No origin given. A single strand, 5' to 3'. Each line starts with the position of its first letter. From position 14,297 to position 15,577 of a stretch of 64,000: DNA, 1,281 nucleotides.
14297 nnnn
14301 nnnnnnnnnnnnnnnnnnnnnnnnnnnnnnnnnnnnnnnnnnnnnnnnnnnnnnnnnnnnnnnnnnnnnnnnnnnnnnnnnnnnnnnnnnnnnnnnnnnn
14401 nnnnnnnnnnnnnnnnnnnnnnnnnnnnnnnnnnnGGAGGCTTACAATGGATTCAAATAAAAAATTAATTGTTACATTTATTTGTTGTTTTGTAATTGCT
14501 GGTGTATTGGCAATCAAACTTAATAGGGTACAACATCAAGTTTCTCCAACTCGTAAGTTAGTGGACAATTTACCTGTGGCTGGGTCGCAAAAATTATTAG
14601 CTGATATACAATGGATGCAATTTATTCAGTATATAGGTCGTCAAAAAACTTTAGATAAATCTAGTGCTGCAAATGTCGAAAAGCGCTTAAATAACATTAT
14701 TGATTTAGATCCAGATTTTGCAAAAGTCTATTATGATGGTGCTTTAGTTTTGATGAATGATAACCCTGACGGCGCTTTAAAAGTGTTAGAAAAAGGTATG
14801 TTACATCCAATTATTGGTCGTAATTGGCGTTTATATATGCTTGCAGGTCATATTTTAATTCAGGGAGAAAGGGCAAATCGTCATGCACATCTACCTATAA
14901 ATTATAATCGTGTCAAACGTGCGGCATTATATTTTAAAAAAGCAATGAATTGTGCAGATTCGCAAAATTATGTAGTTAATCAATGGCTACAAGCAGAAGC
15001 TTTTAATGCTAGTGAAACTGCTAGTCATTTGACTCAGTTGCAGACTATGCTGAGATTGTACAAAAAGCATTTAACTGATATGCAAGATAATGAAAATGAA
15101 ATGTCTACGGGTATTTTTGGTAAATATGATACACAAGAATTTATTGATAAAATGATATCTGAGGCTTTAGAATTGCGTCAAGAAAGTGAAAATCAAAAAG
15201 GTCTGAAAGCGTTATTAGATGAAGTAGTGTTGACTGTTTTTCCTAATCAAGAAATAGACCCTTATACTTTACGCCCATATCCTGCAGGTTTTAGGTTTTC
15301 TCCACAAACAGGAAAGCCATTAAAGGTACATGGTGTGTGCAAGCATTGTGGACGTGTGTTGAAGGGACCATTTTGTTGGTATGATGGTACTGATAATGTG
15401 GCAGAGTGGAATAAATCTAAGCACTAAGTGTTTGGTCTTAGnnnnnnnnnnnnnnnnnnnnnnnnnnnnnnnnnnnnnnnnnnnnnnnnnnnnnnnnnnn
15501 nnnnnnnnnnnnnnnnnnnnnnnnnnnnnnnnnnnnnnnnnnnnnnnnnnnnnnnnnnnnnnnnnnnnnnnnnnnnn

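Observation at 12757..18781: Six-gene plus-strand block: ABC-2 ATPase/permease plus three membrane proteins of unknown function and a 588-aa unknown protein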

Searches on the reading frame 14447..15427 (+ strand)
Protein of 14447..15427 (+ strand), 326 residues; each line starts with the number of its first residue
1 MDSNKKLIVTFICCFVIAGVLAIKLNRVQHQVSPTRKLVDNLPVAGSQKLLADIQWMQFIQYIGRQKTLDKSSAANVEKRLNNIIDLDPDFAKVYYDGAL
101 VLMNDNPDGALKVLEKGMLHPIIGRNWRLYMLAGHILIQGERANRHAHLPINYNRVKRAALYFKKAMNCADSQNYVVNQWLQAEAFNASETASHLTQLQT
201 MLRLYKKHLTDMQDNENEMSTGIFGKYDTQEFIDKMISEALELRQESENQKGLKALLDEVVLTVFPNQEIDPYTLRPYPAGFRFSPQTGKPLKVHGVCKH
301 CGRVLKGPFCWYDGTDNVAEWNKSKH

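Call 5: search_protein_families(library=pfam, proteins=[window:14447-15427:+], max_evalue=0.1)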
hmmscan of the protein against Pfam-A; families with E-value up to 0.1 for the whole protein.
window:14447-15427:+ (326 aa): 1 family
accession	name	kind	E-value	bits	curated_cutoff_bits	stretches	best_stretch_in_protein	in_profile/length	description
PF21918.1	cas_Cpf1_2nd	-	0.061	13.7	27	1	164-260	75-176/225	CRISPR-associated endonuclease Cpf1 REC2 domain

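Call 6: search_protein_families(library=ncbifam, proteins=[window:14447-15427:+], max_evalue=0.1)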
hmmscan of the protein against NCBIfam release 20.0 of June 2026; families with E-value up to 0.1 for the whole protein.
window:14447-15427:+ (326 aa): 0 families

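Call 13: find_homologous_proteins(query=window:14447-15427:+)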
Query window:14447-15427:+ (326 aa): 1 proteins with E <= 0.001 among 916 candidates.
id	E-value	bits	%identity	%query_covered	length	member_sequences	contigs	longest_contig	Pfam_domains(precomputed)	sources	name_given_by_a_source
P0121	8.1e-222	753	100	100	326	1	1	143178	-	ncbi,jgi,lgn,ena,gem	-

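Call 14: list_cluster_members(proteins=[window:14447-15427:+, window:12757-13689:+, window:16088-16888:+, window:19156-21564:-, window:15445-16140:+, window:13707-14435:+])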
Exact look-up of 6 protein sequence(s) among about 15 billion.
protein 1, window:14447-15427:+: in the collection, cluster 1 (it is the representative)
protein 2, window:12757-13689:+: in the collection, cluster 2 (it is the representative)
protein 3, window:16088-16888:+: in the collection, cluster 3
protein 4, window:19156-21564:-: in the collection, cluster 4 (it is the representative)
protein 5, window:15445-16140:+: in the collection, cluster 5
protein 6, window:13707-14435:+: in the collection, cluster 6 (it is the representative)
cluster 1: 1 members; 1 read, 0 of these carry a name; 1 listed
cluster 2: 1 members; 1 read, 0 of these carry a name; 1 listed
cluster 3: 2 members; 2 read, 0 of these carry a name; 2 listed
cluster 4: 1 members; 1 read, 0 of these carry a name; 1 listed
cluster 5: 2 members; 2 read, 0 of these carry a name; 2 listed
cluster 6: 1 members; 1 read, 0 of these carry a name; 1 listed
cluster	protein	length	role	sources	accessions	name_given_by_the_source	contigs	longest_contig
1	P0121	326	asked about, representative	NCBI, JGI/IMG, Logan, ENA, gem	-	-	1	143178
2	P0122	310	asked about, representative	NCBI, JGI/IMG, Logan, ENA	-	-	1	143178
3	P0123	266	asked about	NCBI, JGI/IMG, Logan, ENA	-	-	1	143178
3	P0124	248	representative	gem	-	-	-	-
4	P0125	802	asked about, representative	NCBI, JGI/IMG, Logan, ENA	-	-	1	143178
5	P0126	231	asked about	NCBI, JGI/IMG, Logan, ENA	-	-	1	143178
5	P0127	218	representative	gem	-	-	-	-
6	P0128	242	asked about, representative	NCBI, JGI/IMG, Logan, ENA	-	-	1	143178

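Call 30: search_protein_representatives(protein=window:14447-15427:+)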
Query: 326 residues. Proteins with E-value up to 0.001 (for the whole library): 143; up to 1e-10: 53; up to 1e-30: 8. The best 143 are listed.
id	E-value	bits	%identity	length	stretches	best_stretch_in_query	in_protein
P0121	2.6e-222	753.3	100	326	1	1-326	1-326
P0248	4.2e-47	177.6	33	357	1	6-323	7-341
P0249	7.7e-43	163.6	32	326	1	8-317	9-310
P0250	8.7e-35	137.1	32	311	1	14-308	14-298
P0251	3.9e-34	135.0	42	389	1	8-174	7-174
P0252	9.1e-33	130.5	32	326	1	4-312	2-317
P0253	5.3e-32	128.0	31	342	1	7-316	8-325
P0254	1.3e-31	126.7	32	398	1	6-281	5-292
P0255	1.6e-30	123.1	37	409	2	9-176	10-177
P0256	1.8e-30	123.0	30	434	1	7-281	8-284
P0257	2.1e-28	116.1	28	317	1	8-309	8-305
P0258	3.7e-27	112.1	30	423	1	5-240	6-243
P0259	9.8e-27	110.7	29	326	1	11-315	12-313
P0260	1.6e-26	110.0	31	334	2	9-173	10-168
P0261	3.9e-26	108.7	38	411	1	9-171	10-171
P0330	5.8e-07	45.7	39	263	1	45-131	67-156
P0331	6.0e-07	45.7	42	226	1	42-137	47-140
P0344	8.7e-06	41.9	34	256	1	42-136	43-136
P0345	1.3e-05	41.3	34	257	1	44-135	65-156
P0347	1.8e-05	40.8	41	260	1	30-134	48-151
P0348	1.9e-05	40.8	34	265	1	44-137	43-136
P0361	9.5e-05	38.5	39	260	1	45-135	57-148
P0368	1.7e-04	37.6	36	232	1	44-134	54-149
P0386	7.0e-04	35.6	34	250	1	44-134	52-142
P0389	8.6e-04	35.3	36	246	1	43-135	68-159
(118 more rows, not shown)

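Call 44: search_solved_structures(query=A6, max_evalue=10)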
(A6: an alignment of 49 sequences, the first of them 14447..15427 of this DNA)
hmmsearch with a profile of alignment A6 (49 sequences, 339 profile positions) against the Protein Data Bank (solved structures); distinct sequences matched with E-value up to 10: 25.
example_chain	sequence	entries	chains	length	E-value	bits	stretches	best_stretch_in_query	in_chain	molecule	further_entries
7obi_A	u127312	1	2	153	9.1e-06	28.5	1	151-181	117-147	CTPR-rv4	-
2q7f_A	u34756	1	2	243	0.014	18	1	76-121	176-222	YrrB protein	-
5ffa_A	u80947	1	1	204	0.039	16.5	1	126-267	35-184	CopM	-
5fej_A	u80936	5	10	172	0.045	16.3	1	131-267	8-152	CopM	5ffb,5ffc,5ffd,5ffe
5fzq_A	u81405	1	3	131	0.049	16.2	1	72-176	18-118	DESIGNED TPR PROTEIN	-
5fzr_A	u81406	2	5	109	0.086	15.4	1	72-168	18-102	DESIGNED TPR PROTEIN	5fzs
1ouv_A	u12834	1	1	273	0.089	15.3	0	149-171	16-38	conserved hypothetical secreted protein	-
9gzg_A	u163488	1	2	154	0.13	14.7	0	150-184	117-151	Engineered CTPR protein with glutamic acids for conductivity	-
1klx_A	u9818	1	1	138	0.17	14.4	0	152-182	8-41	Cysteine Rich Protein B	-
3lca_A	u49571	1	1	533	0.27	13.7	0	71-111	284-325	Protein TOM71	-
3fp2_A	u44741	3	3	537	0.28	13.7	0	71-111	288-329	TPR repeat-containing protein YHR117W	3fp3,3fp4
1na0_A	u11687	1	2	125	0.3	13.6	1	80-184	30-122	designed protein CTPR3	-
9fqr_Fp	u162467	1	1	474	0.34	13.4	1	92-168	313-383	Tetratricopeptide repeat protein 29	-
9e2g_4B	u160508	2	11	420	0.35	13.4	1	213-292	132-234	PON3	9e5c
1na3_A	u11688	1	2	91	0.49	12.9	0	151-184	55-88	designed protein CTPR2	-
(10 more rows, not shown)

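Call 45: search_protein_families(library=pfam, alignment_id=A6, max_evalue=0.01)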
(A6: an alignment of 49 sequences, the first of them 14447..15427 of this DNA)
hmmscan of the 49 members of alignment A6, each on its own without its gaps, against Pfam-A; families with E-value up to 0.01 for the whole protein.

A. member 1, window:14447-15427:+ (326 aa): 0 families

B. families by the number of members that match (of 49 scanned): 15 families
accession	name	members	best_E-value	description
PF12773.13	DZR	23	1.1e-09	Double zinc ribbon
PF13240.11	Zn_Ribbon_1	12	1.5e-10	zinc-ribbon domain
PF18912.6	DZR_2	12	2.4e-05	Double zinc ribbon domain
PF17032.10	Zn_ribbon_15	9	6.8e-06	zinc-ribbon family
PF13248.11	Zn_ribbon_3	8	2.1e-07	zinc-ribbon domain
PF09297.16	Zn_ribbon_NUD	2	0.0022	NADH pyrophosphatase zinc ribbon domain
PF24463.1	DUF7577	1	1.4e-06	Domain of unknown function (DUF7577)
PF08238.18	Sel1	1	0.00038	Sel1 repeat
PF14803.11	Zn_ribbon_Nudix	1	0.00071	Nudix N-terminal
PF13181.12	TPR_8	1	0.0041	Tetratricopeptide repeat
PF23211.1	LRR_LRWD1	1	0.0049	Leucine-rich repeat and WD repeat-containing protein 1, LRR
PF18497.6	RNase_3_N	1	0.0065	Ribonuclease III N-terminal domain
PF07191.17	Zn_ribbon_6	1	0.0065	Double zinc ribbon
PF14012.11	DUF4229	1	0.0091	Protein of unknown function (DUF4229)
PF13920.12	zf-C3HC4_3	1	0.0096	Zinc finger, C3HC4 type (RING finger)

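Call 47: predict_structure(alignment_id=A6)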
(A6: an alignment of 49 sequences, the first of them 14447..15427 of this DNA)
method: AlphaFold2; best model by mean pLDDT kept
length: 326 residues; sequences in the alignment: 49
mean_pLDDT: 92.9   pTM: 0.85
mean pLDDT of the five models: 92.9, 91.8, 91.7, 91.6, 90.7
residues with pLDDT >= 90: 257; 70-90: 62; 50-70: 7; < 50: 0
segments of 3 or more residues with pLDDT < 50: none
pLDDT, mean of each block of 10 residues (from residue 1): 81 89 86 86 76 96 95 96 96 98 97 98 97 98 96 97 96 95 94 91 95 83 81 95 93 96 96 97 97 96 96 96 85
secondary structure, 60 per line:
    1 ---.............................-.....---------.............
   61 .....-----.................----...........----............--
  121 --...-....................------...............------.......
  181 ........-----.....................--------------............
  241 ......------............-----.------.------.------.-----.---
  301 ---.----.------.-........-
elements in order: H4-32 H34-38 H48-65 H71-87 H92-102 H107-118 H127-146 H153-167 H174-188 H194-214 H229-246 H253-264 H318-325

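Call 56: find_related_loci(query=A2, collection=metagenome_contigs, flank=6000)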
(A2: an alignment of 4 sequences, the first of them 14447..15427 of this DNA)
Query A2 (326 aa) in metagenome_contigs; peptide patterns used: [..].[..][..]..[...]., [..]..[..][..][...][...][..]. (x = any residue, [..] = any of these).
600 stretches matched a pattern (row limit reached: there are more); 5 encode a relative of the query (tblastn E <= 1e-3); 5 distinct loci.
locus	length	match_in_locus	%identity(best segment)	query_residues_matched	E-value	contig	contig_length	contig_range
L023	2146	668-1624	27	5-310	3e-35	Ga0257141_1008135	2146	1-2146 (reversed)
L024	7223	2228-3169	26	5-315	2e-31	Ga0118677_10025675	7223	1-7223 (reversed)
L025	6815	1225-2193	25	8-318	3e-30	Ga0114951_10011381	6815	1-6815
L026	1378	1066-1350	37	8-102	7e-18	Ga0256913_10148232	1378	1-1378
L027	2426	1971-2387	29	5-139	2e-16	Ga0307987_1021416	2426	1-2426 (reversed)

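Call 68: search_protein_families(library=padloc, proteins=[window:14447-15427:+], max_evalue=0.01)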
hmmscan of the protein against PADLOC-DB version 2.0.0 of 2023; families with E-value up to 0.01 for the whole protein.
window:14447-15427:+ (326 aa): 0 families

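Call 85: fold_search(model_id=the predicted structure, library=pdb)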
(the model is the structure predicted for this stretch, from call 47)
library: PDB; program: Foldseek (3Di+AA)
matches with E <= 10: 768; with E <= 0.001: 0
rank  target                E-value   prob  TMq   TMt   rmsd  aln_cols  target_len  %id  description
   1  8dth_A                1.0e-02  1.00  0.37  0.18  12.3       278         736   16  Cryo-EM structure of Arabidopsis SPY alternative conformation 2 (released 2023-03-08)
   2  9qhc_B                2.1e-02  1.00  0.32  0.37  11.5       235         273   14  Crystal structure of 8-repeat CTPR protein with eliminated coordination sites (released 2025-10-22)
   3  9qhc_A                2.3e-02  1.00  0.31  0.35  11.0       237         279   13  Crystal structure of 8-repeat CTPR protein with eliminated coordination sites (released 2025-10-22)
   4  9qhb                  2.3e-02  1.00  0.31  0.36  12.8       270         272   12  Crystal structure of 16-repeat CTPR protein with eliminated coordination sites (released 2025-10-22)
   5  2ho1_B                2.4e-02  0.98  0.24  0.31  12.9       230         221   13  Functional Characterization of Pseudomonas Aeruginosa pilF (released 2006-07-25)
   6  3j8b_A                2.5e-02  0.96  0.23  0.18  14.3       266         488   12  Model of the human eIF3 PCI-MPN octamer docked into the 43S-HCV IRES EM map (released 2014-10-22)
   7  3u4t_A                3.1e-02  1.00  0.33  0.40  11.2       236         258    9  Crystal Structure of the C-terminal part of the TPR repeat-containing protein Q11TI6_CYTH3 from Cytophaga hutchinsonii (released 2011-10-19)
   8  4i17                  3.1e-02  0.97  0.24  0.32  14.5       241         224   14  Crystal structure of a TPR repeats protein (BF2334) from Bacteroides fragilis NCTC 9343 at 1.50 A resolution (released 2012-12-12)
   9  3pe4_C                3.4e-02  1.00  0.28  0.15  16.1       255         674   12  Structure of human O-GlcNAc transferase and its complex with a peptide substrate (released 2011-01-19)
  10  4j0u                  3.5e-02  0.97  0.24  0.17  13.8       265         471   14  Crystal structure of IFIT5/ISG58 (released 2013-02-13)
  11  2fi7_A                3.7e-02  1.00  0.33  0.45   8.8       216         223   12  Crystal Structure of PilF : Functional implication in the type 4 pilus biogenesis in Pseudomonas aeruginosa (released 2006-06-28)
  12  9pff_O                3.7e-02  0.98  0.28  0.31  11.6       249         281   11  Min22bin20S complex (NSF-alphaSNAP-2:2 syntaxin-1a H3:SNAP-25 SN1), non-hydrolyzing, class 27 (released 2025-08-06)
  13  8eoi_B                4.2e-02  1.00  0.32  0.35   9.6       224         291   13  Structure of a human EMC:human Cav1.2 channel complex in GDN detergent (released 2023-05-24)
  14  6eou                  4.2e-02  1.00  0.32  0.30  12.8       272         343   11  O-GlcNAc transferase TPR domain with the intellectual disability associated mutation L254F (released 2018-05-09)
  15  4ui9_C                4.8e-02  0.72  0.19  0.14  15.2       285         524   12  Atomic structure of the human Anaphase-Promoting Complex (released 2015-06-17)
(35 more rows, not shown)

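Call 87: search_protein_families(library=pfam, proteins=[P0330, P0331, P0344, P0345, P0347, P0348, P0361, P0368, P0386, P0389], max_evalue=0.01)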
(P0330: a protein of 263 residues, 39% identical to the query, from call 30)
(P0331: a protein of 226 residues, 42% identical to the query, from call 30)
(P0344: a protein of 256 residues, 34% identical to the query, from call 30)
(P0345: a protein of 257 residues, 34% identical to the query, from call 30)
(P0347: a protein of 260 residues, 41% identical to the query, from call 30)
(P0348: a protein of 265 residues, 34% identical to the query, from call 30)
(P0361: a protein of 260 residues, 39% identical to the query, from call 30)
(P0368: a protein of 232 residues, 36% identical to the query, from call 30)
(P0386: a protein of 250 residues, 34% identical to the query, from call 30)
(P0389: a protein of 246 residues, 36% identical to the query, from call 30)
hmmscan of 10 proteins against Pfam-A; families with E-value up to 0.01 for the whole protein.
P0330 (263 aa): 2 families
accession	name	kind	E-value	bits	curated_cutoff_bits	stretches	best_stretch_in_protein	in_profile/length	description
PF07719.23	TPR_2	-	0.0024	18.3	27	0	157-180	5-28/34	Tetratricopeptide repeat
PF00515.34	TPR_1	-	0.0056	16.9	27.8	0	160-179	8-27/34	Tetratricopeptide repeat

P0331 (226 aa): 3 families
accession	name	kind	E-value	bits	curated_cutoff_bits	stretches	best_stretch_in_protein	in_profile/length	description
PF13432.12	TPR_16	-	0.00016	22.5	32.7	0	141-188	7-53/65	Tetratricopeptide repeat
PF14559.12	TPR_19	-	0.0013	19.5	25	0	110-130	5-25/68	Tetratricopeptide repeat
PF13428.12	TPR_14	-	0.0019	19.2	23.5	0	103-130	8-35/44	Tetratricopeptide repeat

P0344 (256 aa): 1 family
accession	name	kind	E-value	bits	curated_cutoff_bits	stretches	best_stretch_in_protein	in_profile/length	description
PF01963.22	TraB_PrgY_gumN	-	0.0002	21.8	26.8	1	129-245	101-222/263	TraB/PrgY/gumN family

P0345 (257 aa): 0 families

P0347 (260 aa): 0 families

P0348 (265 aa): 0 families

P0361 (260 aa): 0 families

P0368 (232 aa): 0 families

P0386 (250 aa): 0 families

P0389 (246 aa): 0 families
